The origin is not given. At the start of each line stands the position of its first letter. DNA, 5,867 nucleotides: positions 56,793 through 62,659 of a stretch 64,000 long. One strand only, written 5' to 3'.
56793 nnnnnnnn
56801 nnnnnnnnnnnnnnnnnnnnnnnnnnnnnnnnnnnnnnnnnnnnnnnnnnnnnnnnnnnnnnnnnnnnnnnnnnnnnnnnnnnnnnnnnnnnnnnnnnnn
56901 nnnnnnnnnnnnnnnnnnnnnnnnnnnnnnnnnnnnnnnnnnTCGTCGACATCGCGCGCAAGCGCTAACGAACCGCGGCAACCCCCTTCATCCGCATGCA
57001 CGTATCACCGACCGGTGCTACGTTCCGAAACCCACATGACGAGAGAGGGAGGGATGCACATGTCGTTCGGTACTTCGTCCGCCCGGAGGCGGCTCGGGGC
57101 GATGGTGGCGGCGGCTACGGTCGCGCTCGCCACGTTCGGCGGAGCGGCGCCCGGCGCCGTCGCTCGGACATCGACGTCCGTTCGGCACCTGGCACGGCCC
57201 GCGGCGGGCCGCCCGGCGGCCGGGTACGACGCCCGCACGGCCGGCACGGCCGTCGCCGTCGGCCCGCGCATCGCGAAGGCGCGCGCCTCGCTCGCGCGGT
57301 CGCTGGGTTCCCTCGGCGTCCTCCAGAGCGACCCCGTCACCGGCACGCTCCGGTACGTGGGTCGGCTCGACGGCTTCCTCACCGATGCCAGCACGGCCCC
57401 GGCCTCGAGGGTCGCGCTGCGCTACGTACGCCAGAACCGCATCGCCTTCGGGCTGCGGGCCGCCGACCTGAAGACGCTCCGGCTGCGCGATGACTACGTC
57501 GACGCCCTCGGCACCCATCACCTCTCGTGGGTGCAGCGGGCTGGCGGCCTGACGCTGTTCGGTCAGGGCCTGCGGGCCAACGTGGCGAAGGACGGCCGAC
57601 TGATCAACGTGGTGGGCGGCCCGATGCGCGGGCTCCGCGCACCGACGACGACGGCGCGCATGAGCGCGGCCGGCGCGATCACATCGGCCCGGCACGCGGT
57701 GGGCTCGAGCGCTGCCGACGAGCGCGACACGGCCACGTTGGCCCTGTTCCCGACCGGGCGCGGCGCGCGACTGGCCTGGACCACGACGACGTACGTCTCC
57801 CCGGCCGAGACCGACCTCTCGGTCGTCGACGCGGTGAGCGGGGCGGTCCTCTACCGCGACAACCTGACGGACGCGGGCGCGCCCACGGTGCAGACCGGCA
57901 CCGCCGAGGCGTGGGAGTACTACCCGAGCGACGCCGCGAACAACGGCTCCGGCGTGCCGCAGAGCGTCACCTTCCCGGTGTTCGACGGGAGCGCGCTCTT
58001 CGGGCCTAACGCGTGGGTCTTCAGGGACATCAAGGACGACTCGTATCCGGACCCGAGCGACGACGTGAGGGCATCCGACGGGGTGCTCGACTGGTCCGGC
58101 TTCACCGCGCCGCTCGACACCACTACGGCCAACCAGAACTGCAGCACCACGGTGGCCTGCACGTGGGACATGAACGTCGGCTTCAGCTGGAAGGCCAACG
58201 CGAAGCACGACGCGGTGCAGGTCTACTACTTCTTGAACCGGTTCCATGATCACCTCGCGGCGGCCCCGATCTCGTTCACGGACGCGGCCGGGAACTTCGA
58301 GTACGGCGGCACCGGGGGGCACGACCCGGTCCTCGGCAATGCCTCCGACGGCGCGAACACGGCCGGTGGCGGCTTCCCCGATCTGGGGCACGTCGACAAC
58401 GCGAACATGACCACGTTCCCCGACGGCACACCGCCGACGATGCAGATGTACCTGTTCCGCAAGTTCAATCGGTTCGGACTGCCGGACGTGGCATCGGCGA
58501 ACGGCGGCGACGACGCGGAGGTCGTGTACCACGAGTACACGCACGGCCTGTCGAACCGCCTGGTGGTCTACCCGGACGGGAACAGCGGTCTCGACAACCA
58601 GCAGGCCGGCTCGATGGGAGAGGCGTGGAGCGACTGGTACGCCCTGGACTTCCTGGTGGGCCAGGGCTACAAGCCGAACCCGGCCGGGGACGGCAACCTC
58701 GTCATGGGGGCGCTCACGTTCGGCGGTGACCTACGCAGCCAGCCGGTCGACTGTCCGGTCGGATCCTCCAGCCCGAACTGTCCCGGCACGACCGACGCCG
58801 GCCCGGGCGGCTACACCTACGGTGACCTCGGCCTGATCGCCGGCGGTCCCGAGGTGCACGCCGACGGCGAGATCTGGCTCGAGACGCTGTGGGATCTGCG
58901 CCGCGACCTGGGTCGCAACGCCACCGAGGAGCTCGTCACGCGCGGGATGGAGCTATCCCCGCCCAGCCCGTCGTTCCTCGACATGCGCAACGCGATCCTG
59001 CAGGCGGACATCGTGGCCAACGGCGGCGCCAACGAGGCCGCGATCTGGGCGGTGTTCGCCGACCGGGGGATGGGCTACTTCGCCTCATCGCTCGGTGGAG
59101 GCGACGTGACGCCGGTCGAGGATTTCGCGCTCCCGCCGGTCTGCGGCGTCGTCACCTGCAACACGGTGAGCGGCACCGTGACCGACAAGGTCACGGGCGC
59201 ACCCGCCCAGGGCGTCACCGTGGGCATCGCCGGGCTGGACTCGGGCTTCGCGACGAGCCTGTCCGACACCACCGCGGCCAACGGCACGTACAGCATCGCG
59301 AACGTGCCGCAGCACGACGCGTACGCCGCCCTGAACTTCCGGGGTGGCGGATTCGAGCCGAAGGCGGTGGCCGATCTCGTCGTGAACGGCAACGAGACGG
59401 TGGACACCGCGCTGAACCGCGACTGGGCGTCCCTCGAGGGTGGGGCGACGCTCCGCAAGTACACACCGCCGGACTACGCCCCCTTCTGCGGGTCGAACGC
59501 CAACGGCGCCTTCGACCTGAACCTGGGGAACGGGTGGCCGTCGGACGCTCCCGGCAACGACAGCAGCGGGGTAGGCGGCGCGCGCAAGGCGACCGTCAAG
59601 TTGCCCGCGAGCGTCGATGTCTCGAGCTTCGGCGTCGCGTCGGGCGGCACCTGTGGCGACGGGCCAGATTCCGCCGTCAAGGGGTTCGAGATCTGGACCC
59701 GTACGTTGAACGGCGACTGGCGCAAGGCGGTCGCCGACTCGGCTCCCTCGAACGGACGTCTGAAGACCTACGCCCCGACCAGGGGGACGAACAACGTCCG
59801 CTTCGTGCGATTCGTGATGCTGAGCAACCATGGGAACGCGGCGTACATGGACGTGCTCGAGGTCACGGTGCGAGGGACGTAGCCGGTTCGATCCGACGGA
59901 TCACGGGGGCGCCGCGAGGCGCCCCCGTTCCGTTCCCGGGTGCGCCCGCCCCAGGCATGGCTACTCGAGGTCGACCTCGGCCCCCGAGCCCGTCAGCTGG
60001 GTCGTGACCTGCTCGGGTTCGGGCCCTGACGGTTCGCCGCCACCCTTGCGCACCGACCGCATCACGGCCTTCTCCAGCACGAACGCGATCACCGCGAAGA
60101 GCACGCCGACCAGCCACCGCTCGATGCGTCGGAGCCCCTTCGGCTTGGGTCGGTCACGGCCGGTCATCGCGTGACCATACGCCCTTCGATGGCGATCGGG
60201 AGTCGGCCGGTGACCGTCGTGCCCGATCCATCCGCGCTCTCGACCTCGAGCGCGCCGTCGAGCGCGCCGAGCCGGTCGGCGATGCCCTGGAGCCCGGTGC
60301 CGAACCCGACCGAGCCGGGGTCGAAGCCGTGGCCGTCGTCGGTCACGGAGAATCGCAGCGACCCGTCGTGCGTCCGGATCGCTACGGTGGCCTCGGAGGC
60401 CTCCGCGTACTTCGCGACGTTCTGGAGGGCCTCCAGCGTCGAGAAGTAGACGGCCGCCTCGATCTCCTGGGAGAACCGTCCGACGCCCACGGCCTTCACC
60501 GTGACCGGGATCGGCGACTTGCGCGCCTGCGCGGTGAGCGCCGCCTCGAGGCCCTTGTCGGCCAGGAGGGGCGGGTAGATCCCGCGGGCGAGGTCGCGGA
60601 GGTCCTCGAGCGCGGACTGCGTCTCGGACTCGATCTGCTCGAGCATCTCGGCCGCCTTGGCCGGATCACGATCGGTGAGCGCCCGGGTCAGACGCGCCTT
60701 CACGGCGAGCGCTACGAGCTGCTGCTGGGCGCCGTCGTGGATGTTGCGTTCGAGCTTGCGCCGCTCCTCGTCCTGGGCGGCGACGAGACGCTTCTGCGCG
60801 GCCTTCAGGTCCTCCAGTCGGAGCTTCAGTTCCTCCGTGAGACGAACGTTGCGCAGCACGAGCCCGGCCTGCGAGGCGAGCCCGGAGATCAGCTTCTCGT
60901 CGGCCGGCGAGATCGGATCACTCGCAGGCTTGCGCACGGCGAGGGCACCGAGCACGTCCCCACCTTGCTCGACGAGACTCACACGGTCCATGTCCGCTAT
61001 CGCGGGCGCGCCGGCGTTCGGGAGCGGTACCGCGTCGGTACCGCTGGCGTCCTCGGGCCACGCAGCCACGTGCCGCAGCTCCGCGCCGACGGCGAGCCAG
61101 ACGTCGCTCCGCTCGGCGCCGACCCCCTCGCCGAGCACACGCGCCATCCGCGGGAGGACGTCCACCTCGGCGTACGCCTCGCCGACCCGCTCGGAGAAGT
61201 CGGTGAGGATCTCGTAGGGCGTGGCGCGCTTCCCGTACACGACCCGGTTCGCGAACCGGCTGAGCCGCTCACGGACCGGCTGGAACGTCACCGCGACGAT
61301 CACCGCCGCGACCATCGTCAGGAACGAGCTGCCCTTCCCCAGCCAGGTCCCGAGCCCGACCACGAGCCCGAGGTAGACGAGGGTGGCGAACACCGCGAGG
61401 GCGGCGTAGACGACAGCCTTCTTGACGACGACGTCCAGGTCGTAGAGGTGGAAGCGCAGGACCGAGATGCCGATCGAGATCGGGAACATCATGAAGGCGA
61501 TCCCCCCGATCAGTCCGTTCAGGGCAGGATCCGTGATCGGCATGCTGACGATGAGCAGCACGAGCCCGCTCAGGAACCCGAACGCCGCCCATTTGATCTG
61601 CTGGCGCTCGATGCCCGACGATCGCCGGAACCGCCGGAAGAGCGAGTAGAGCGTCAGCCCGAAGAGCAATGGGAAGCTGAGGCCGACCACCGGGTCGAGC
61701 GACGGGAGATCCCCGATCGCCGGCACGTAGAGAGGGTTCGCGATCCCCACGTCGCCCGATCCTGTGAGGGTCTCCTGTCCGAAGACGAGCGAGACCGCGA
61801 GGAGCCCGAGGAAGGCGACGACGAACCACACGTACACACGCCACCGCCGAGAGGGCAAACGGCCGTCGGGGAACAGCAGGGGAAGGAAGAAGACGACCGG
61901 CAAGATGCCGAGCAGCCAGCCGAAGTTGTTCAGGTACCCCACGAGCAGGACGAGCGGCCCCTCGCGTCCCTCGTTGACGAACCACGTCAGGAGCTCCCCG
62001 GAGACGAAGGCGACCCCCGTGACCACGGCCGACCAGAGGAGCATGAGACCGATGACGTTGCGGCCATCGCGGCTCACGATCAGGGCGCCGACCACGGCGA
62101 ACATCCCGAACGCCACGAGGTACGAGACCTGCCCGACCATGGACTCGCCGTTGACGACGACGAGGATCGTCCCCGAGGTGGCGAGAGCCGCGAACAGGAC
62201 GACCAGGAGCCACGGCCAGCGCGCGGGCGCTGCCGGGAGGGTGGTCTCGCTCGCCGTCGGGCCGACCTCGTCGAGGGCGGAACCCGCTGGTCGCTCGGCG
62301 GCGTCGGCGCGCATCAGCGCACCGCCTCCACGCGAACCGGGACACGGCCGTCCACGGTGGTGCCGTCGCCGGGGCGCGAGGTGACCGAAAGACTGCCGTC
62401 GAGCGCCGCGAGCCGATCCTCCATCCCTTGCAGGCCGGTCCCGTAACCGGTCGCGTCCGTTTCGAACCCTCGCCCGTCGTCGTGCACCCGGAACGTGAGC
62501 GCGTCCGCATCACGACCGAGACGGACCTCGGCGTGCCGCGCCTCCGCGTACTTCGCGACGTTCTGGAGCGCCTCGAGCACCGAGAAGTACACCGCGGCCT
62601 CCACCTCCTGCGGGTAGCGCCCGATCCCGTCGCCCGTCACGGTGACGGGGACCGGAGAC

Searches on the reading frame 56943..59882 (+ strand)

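Call 48: search_protein_families(library=pfam, proteins=[window:56943-59882:+], max_evalue=0.0001)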
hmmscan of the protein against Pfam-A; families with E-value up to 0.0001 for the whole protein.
window:56943-59882:+ (979 aa): 4 families
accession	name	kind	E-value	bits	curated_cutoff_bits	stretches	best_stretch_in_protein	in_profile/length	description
PF02128.21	Peptidase_M36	-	9.6e-52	176.8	23.3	1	402-713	74-367/368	Fungalysin metallopeptidase (M36)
PF13620.12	CarboxypepD_reg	-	1.5e-09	38.5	32.3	1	741-823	1-80/82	Carboxypeptidase regulatory-like domain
PF07504.19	FTP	-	6.1e-09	36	21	1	178-225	2-49/51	Fungalysin/Thermolysin Propeptide Motif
PF13715.12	CarbopepD_reg_2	-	2.1e-05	24.9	32.2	1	742-819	1-69/88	CarboxypepD_reg-like domain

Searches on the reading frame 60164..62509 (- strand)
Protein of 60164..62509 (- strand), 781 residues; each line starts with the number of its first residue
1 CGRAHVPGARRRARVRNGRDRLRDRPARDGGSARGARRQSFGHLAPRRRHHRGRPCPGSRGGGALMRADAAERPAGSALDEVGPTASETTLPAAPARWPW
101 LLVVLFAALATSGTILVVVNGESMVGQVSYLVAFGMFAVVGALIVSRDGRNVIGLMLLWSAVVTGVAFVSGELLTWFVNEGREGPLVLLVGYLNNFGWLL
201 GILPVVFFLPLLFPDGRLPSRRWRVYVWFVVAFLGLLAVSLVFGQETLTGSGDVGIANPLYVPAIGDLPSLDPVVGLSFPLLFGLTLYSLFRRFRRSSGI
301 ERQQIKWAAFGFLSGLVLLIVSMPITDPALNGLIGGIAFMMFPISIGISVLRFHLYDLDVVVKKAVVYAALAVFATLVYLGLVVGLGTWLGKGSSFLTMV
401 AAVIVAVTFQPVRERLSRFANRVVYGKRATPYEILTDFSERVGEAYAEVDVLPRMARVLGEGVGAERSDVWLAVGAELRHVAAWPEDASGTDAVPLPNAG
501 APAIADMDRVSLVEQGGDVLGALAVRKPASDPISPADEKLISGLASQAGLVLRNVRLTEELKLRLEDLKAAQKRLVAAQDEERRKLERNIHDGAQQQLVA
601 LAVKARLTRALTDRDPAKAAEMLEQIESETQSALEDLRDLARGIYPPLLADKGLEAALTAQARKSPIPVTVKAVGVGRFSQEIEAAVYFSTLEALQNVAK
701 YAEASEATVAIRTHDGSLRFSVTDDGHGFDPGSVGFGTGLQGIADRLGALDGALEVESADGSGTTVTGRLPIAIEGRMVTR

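Call 48: search_protein_families(library=pfam, proteins=[window:60164-62509:-], max_evalue=0.0001)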
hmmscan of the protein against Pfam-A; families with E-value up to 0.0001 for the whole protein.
window:60164-62509:- (781 aa): 2 families
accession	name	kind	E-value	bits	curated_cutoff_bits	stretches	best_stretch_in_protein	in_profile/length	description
PF07730.19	HisKA_3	-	5.7e-14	52.9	24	1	582-647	1-66/68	Histidine kinase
PF02518.31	HATPase_c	-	5.1e-09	37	26.4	1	692-772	11-109/111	Histidine kinase-, DNA gyrase B-, and HSP90-like ATPase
